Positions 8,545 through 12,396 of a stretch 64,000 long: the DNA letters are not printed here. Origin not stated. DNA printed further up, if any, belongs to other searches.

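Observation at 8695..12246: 1183-aa cytoplasmic protein built from ~9 tandem excisionase/MerR-like HTH modules, overlapping polB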

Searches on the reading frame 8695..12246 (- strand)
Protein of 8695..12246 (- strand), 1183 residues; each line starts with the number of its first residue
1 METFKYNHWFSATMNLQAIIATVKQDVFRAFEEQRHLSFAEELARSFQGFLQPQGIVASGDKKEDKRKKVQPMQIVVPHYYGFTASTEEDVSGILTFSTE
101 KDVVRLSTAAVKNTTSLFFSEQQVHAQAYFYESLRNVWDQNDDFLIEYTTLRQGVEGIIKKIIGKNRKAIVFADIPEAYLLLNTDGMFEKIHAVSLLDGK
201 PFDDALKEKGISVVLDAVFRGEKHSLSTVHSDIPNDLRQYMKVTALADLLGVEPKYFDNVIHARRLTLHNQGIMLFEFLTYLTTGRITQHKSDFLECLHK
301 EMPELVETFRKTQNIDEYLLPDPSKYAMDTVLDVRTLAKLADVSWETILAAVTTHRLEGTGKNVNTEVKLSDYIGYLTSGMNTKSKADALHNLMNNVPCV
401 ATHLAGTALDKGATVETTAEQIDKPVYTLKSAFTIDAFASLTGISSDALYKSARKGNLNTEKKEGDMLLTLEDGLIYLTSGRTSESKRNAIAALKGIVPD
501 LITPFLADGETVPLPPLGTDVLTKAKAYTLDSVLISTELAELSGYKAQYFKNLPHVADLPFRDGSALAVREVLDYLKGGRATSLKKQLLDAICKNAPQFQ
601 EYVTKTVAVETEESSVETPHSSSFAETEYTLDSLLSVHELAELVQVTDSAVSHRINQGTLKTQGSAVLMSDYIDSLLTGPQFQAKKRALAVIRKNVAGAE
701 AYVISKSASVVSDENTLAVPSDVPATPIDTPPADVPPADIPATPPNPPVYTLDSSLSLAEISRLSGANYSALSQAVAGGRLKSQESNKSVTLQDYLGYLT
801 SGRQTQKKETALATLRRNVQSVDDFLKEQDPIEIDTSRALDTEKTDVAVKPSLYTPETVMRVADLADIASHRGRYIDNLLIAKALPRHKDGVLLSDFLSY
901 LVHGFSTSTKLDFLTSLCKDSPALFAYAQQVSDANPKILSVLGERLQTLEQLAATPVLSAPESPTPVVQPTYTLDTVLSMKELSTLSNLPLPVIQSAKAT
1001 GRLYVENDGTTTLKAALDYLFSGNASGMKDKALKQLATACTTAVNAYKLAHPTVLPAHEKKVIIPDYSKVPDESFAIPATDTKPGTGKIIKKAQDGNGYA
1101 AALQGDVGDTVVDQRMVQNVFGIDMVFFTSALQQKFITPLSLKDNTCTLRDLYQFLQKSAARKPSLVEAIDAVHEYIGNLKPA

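Call 3: search_protein_families(library=pfam, proteins=[window:8695-12246:-], max_evalue=1)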
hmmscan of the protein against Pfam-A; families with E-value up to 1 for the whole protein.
window:8695-12246:- (1183 aa): 6 families
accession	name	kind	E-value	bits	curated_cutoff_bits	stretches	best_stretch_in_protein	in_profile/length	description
PF22737.1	NNH6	-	0.0016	19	27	0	1006-1045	32-71/114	NACHT N-terminal Helical domain 6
PF12728.13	HTH_17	-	0.095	13.4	27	0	634-661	1-28/51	Helix-turn-helix domain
PF01022.26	HTH_5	-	0.16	12.3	22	1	633-653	14-34/47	Bacterial regulatory protein, arsR family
PF05114.20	MbnB_TglH_ChrH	-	0.17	11.6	25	0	379-433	174-228/263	RiPP precursor modification enzyme MbnB/TglH/ChrH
PF13404.12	HTH_AsnC-type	-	0.19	12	27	1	634-656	17-39/42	AsnC-type helix-turn-helix domain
PF12116.14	SpoIIID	-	0.34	11.5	27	0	324-369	12-56/82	Stage III sporulation protein D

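Call 13: find_homologous_proteins(query=window:8695-12246:-)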
Query window:8695-12246:-: 8000 candidates shared short words with the query, none scored E <= 0.001.

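Call 19: find_encoding_contigs(protein=window:8695-12246:-, flank=10000, max_places=6)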
Protein window:8695-12246:- (1183 aa): no gene with exactly this product is on record in the collection.

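Call 29: search_protein_families(library=ncbifam, proteins=[window:8695-12246:-], max_evalue=0.01)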
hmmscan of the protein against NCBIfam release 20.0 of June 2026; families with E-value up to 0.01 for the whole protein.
window:8695-12246:- (1183 aa): 1 family
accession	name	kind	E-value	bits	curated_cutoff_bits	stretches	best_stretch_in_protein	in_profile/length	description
TIGR01764.1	excise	domain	0.0034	17.7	28.8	0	634-661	1-28/49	excisionase family DNA-binding protein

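Call 43: search_protein_families(library=padloc, proteins=[window:8695-12246:-], max_evalue=0.1)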
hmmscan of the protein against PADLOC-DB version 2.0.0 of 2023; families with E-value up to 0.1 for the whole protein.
window:8695-12246:- (1183 aa): 1 family
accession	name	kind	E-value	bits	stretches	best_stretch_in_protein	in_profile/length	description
PDLC04133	mad1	-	1.4e-10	39.3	1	633-661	4-32/60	mads_1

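Call 44: search_protein_families(library=phrogs, proteins=[window:8695-12246:-], max_evalue=0.1)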
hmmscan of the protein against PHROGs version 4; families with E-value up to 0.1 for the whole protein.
window:8695-12246:- (1183 aa): 3 families
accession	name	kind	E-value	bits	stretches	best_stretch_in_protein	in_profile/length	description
phrog_2474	-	transcription regulation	3.9e-06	27.8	0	626-664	40-78/118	MerR-like transcriptional regulator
phrog_575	-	integration and excision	0.0075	17.4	0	433-464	14-45/71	Cox-like excisionase and repressor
phrog_2907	-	integration and excision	0.018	16.5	0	431-466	5-40/117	excisionase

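Call 73: predict_structure(protein=window:8695-12246:-)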
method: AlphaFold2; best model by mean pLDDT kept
length: 1183 residues; sequences in the alignment: 1
mean_pLDDT: 34.1   pTM: 0.23
mean pLDDT of the five models: 34.1, 28.7, 26.1, 23.8, 23.8
residues with pLDDT >= 90: 0; 70-90: 0; 50-70: 6; < 50: 1177
segments of 3 or more residues with pLDDT < 50: 1-731, 733-736, 738-1153, 1161-1183
pLDDT, mean of each block of 10 residues (from residue 1): 24 34 41 44 42 32 33 28 31 32 29 27 32 35 32 34 30 28 28 28 40 37 35 36 34 37 34 34 36 37 36 32 30 33 37 31 32 38 43 40 35 28 26 36 38 39 33 30 41 37 33 27 27 25 31 32 36 42 44 41 35 28 25 32 33 27 27 32 31 26 27 29 30 33 31 31 36 38 40 44 43 38 34 27 27 35 32 37 38 42 42 42 41 39 40 28 28 23 30 35 34 42 44 43 40 36 30 27 31 34 31 31 31 30 38 49 45 44 29
secondary structure, 60 per line:
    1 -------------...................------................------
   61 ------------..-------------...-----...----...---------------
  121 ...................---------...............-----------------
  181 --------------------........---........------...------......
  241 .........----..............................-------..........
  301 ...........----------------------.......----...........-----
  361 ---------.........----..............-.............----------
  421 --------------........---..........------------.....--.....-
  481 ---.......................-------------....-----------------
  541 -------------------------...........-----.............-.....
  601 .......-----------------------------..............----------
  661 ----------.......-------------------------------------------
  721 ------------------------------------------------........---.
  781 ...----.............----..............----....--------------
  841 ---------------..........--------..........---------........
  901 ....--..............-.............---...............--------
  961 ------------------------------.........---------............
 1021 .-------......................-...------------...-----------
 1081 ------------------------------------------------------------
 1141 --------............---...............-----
elements in order (helices of 4 or more, strands of 3 or more residues): H14-32 H39-54 E96-98 E103-105 H121-139 H149-163 H201-208 H212-219 H235-249 H254-283 H291-311 H334-340 H345-355 H370-378 H383-396 H398-410 H435-442 H446-455 E468-472 E475-479 H484-506 H520-523 H566-576 H582-594 H596-607 H637-650 H671-677 H769-776 E780-783 E788-791 H792-800 H805-818 H823-826 H856-865 H874-883 H893-904 H907-920 H922-934 H938-952 H991-999 H1009-1021 H1029-1050 H1149-1160 H1164-1178

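Call 79: search_dna_similar(query=window:8695-12246:-, collection=phages, mode=protein, max_evalue=0.01, max_rows=15)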
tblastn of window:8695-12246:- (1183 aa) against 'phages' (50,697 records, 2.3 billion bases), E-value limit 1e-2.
No match.

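Call 80: search_dna_similar(query=window:8695-12246:-, collection=plasmids, mode=protein, max_evalue=0.01, max_rows=15)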
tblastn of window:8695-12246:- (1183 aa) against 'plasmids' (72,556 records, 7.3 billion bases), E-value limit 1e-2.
No match.

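Call 90: find_related_loci(query=window:8695-12246:-, collection=metagenome_contigs, flank=6000)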
Query window:8695-12246:- (1183 aa) in metagenome_contigs; peptide patterns used: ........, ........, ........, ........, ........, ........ (x = any residue, [..] = any of these).
90 stretches matched a pattern, but none encodes a relative of the query by tblastn (E <= 1e-3).

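Call 93: find_related_loci(query=window:8695-12246:-, collection=viral_contigs, flank=6000)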
Query window:8695-12246:- (1183 aa) in viral_contigs; peptide patterns used: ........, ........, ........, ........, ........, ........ (x = any residue, [..] = any of these).
4 stretches matched a pattern, but none encodes a relative of the query by tblastn (E <= 1e-3).
